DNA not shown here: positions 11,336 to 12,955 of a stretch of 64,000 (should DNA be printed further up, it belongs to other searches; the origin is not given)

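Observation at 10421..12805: Octaheme cytochrome c fused to HEAT and TPR repeat arrays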

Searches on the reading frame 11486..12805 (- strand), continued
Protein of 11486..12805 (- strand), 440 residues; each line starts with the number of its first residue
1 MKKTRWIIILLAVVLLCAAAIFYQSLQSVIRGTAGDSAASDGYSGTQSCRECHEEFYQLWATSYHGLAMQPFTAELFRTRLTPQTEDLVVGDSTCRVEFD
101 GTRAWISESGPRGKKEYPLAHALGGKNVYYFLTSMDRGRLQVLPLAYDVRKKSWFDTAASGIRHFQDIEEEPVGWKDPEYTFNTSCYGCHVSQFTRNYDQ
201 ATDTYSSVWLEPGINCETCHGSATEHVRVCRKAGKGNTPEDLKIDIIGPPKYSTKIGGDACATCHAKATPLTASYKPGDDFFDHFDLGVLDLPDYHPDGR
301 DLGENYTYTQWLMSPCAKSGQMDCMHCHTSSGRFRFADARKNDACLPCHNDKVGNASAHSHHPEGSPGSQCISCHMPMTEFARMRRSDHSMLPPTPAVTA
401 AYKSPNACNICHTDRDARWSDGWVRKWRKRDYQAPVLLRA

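Call 69: predict_structure(alignment_id=A3)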
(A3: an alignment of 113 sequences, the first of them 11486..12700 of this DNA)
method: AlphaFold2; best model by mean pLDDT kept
length: 405 residues; sequences in the alignment: 113
mean_pLDDT: 80.6   pTM: 0.77
mean pLDDT of the five models: 80.6, 79.6, 76.9, 76.4, 75.6
residues with pLDDT >= 90: 124; 70-90: 200; 50-70: 74; < 50: 7
segments of 3 or more residues with pLDDT < 50: 1-4, 148-150
pLDDT, mean of each block of 10 residues (from residue 1): 54 78 68 80 95 95 97 97 89 87 86 92 69 65 61 55 78 63 75 90 86 72 78 72 81 75 63 77 85 81 89 92 90 89 76 79 87 88 95 93 87
secondary structure, 60 per line:
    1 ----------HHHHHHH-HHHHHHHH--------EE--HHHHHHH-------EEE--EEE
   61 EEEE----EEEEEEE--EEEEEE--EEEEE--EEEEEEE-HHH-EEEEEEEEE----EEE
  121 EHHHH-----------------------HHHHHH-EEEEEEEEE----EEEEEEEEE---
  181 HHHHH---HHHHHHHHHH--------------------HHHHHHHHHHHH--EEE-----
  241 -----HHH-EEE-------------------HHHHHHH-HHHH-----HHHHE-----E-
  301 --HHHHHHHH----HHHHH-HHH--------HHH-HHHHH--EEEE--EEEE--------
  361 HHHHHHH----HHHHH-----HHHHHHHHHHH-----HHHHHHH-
elements in order: H11-17 H19-26 H39-45 E53-55 E58-64 E69-75 E78-83 E86-90 E93-99 E105-113 E118-121 H122-125 H149-154 E156-164 E169-177 H181-185 H189-198 H219-230 E233-235 E250-252 H272-278 H280-283 H289-292 H303-310 H315-319 H336-340 E343-346 E349-352 H361-367 H372-376 H382-392 H398-404

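Call 72: fold_search(model_id=the predicted structure, library=pdb)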
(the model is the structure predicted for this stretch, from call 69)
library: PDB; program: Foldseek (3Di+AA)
matches with E <= 10: 743; with E <= 0.001: 2
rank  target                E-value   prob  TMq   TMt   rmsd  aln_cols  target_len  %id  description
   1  6i5b_B                8.7e-12  1.00  0.56  0.48   7.0       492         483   17  Crystal Structure of Outer Cell Wall Cytochrome OcwA (released 2019-09-25)
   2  6i5b_A                1.2e-11  1.00  0.58  0.50   6.2       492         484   17  Crystal Structure of Outer Cell Wall Cytochrome OcwA (released 2019-09-25)
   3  22gu                  1.5e-01  0.08  0.08  0.11  16.4       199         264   12  Crystal structure of the CJ1041C protein from Campylobacter jejuni in complex with Ca2+ in space group P212121 (released 2026-04-01)
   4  8xca_A                1.7e-01  0.18  0.08  0.05  18.4       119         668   14  Cryo-EM structure of Cas12o1, crRNA and target DNA complex (released 2024-12-11)
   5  1ve6_A                2.1e-01  0.28  0.08  0.06  11.7        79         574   16  Crystal structure of an acylpeptide hydrolase/esterase from Aeropyrum pernix K1 (released 2004-11-02)
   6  5jrl_C                2.4e-01  0.16  0.10  0.06  13.7       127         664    9  Crystal Structure of the Sphingopyxin I Lasso Peptide Isopeptidase SpI-IsoP (Native) (released 2016-09-14)
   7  22gv_A                2.5e-01  0.08  0.07  0.10  15.5       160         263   14  Crystal structure of the CJ1041C protein from Campylobacter jejuni in complex with Ca2+ in space group P1 (released 2026-04-01)
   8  5jrl_B                2.7e-01  0.15  0.10  0.06  13.8       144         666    8  Crystal Structure of the Sphingopyxin I Lasso Peptide Isopeptidase SpI-IsoP (Native) (released 2016-09-14)
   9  22gv_B                2.7e-01  0.11  0.07  0.10  13.4       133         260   12  Crystal structure of the CJ1041C protein from Campylobacter jejuni in complex with Ca2+ in space group P1 (released 2026-04-01)
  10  4re6_B                2.8e-01  0.38  0.09  0.06  12.1        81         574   14  Acylaminoacyl peptidase complexed with a chloromethylketone inhibitor (released 2015-01-28)
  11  8osz                  2.8e-01  0.11  0.11  0.15  13.5       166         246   14  Structural and functional studies of geldanamycin amide synthase ShGdmF (released 2024-05-01)
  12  3s25                  3.2e-01  0.18  0.11  0.14  13.0       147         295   10  Crystal structure of a 7-bladed beta-propeller-like protein (EUBREC_1955) from Eubacterium rectale ATCC 33656 at 1.88 A  (released 2011-06-08)
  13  1utc_B                3.3e-01  0.23  0.09  0.10  14.8        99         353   12  Clathrin terminal domain complexed with TLPWDLWTT (released 2004-02-25)
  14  1h91_A                3.3e-01  0.06  0.06  0.12  13.6       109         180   11  The crystal structure of lobster apocrustacyanin A1 using softer X-rays. (released 2001-09-06)
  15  2qmi_A                3.5e-01  0.54  0.12  0.11  10.2        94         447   11  Structure of the octameric penicillin-binding protein homologue from Pyrococcus abyssi (released 2008-07-22)
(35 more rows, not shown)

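Call 86: find_encoding_contigs(protein=P0281, flank=7000, max_places=1)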
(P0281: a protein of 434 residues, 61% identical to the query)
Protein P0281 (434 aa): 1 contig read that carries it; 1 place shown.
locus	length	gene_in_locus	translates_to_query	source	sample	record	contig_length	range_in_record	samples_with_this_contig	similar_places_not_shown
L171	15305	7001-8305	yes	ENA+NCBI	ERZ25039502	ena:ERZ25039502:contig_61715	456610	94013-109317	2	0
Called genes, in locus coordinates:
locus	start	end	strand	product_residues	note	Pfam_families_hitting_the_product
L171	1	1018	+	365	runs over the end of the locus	PF00884:Sulfatase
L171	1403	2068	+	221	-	-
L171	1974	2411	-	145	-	-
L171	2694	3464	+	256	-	PF09865:DUF2092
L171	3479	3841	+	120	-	-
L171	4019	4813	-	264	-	PF14023:Bestrophin-like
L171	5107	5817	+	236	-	-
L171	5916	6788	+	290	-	-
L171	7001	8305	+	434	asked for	PF09699:Paired_CXXCH_1 (faint), PF14522:Cytochrome_C7 (faint), PF14537:Cytochrom_c3_2 (faint), PF22113:Mtrc-MtrF_II-IV_dom (faint), PF13435:Cytochrome_C554 (faint)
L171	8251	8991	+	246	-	PF13646:HEAT_2, PF02985:HEAT (faint), PF13432:TPR_16 (faint), PF13181:TPR_8 (faint), PF13431:TPR_17 (faint), PF00515:TPR_1 (weak), PF07719:TPR_2 (weak)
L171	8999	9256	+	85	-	PF14559:TPR_19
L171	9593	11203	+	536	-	PF00884:Sulfatase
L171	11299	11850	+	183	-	-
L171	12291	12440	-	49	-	-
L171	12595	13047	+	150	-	-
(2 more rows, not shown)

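Call 87: find_encoding_contigs(protein=P0290, flank=7000, max_places=1)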
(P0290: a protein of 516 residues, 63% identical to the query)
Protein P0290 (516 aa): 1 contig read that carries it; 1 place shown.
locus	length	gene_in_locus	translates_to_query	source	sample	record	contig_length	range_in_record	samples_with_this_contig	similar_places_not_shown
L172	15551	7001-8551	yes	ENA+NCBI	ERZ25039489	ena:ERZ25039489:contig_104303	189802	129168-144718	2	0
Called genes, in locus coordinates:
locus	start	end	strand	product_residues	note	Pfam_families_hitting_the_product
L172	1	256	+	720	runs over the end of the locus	PF02743:dCache_1, PF22673:MCP-like_PDC_1, PF17201:Cache_3-Cache_2 (weak), PF00672:HAMP, PF00211:Guanylate_cyc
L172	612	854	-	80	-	-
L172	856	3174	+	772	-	PF00884:Sulfatase, PF16347:SGSH_C (faint)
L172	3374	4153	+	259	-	PF06863:DUF1254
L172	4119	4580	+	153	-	-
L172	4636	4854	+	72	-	PF06742:DUF1214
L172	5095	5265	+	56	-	-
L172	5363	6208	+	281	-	-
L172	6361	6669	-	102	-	-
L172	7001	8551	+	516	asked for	PF14522:Cytochrome_C7 (faint), PF14537:Cytochrom_c3_2 (faint), PF22113:Mtrc-MtrF_II-IV_dom (faint), PF09699:Paired_CXXCH_1 (faint), PF13435:Cytochrome_C554 (faint)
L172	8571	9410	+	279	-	PF23914:TPR_CcmH_CycH (weak), PF00515:TPR_1, PF07719:TPR_2 (weak), PF13181:TPR_8 (weak), PF13371:TPR_9 (weak), PF14559:TPR_19 (weak), PF13414:TPR_11 (weak), PF13432:TPR_16, +11 more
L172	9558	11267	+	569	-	PF00884:Sulfatase, PF16347:SGSH_C (weak)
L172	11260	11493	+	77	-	-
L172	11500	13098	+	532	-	PF00884:Sulfatase, PF16347:SGSH_C (weak), PF14707:Sulfatase_C (weak)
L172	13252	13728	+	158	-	-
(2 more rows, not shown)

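Call 88: find_encoding_contigs(protein=P0361, flank=7000, max_places=1)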
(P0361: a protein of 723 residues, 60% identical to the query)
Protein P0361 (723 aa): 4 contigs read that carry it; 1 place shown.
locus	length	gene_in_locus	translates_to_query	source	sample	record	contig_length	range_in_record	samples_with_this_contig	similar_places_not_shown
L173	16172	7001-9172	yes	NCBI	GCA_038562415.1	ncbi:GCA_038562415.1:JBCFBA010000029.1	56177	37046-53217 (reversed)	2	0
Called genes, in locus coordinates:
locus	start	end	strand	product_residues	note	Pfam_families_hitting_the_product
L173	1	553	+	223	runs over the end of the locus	PF06971:Put_DNA-bind_N, PF02629:CoA_binding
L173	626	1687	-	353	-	PF02568:ThiI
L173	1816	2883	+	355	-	PF00154:RecA_N, PF08423:Rad51, PF06745:ATPase (weak), PF01637:ATPase_2 (weak), PF21096:RecA_C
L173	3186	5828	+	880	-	PF01411:tRNA-synt_2c, PF07973:tRNA_SAD, PF02272:DHHA1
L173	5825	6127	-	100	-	-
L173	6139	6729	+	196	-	-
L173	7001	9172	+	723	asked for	PF14537:Cytochrom_c3_2 (faint), PF13435:Cytochrome_C554 (faint), PF14522:Cytochrome_C7 (faint), PF13432:TPR_16 (faint), PF13428:TPR_14 (faint), PF13424:TPR_12 (faint), PF13431:TPR_17 (faint), PF14559:TPR_19, +3 more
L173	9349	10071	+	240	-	PF00132:Hexapep (weak)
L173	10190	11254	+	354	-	PF13528:Glyco_trans_1_3, PF13579:Glyco_trans_4_4 (faint)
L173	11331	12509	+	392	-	PF02608:Bmp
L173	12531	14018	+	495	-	PF00005:ABC_tran, PF13304:AAA_21 (faint), PF00005:ABC_tran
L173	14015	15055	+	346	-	PF02653:BPD_transp_2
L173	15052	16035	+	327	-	PF02653:BPD_transp_2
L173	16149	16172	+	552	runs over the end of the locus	-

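Call 89: find_encoding_contigs(protein=P0296, flank=7000, max_places=1)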
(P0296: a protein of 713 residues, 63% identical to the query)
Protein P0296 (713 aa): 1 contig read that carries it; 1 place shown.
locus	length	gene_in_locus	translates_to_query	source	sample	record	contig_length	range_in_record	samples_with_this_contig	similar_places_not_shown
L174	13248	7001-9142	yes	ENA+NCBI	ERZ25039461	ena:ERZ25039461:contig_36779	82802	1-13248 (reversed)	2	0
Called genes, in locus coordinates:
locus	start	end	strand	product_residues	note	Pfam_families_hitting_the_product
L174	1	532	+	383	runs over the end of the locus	PF03573:OprD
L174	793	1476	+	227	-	PF07885:Ion_trans_2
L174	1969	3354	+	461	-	PF11737:DUF3300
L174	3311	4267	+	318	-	PF11453:DUF2950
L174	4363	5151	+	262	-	PF00497:SBP_bac_3, PF10613:Lig_chan-Glu_bd (faint)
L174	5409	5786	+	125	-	-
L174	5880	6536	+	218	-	PF04191:PEMT, PF04140:ICMT (weak)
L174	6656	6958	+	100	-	-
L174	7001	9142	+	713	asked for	PF13435:Cytochrome_C554 (faint), PF14522:Cytochrome_C7 (faint), PF13646:HEAT_2, PF23914:TPR_CcmH_CycH (weak), PF00515:TPR_1, PF07719:TPR_2 (weak), PF13181:TPR_8 (weak), PF13432:TPR_16, +12 more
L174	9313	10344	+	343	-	PF00884:Sulfatase, PF01663:Phosphodiest (faint)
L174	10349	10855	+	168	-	-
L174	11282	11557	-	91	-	PF14384:BrnA_antitoxin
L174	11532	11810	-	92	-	PF04365:BrnT_toxin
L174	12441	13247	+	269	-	?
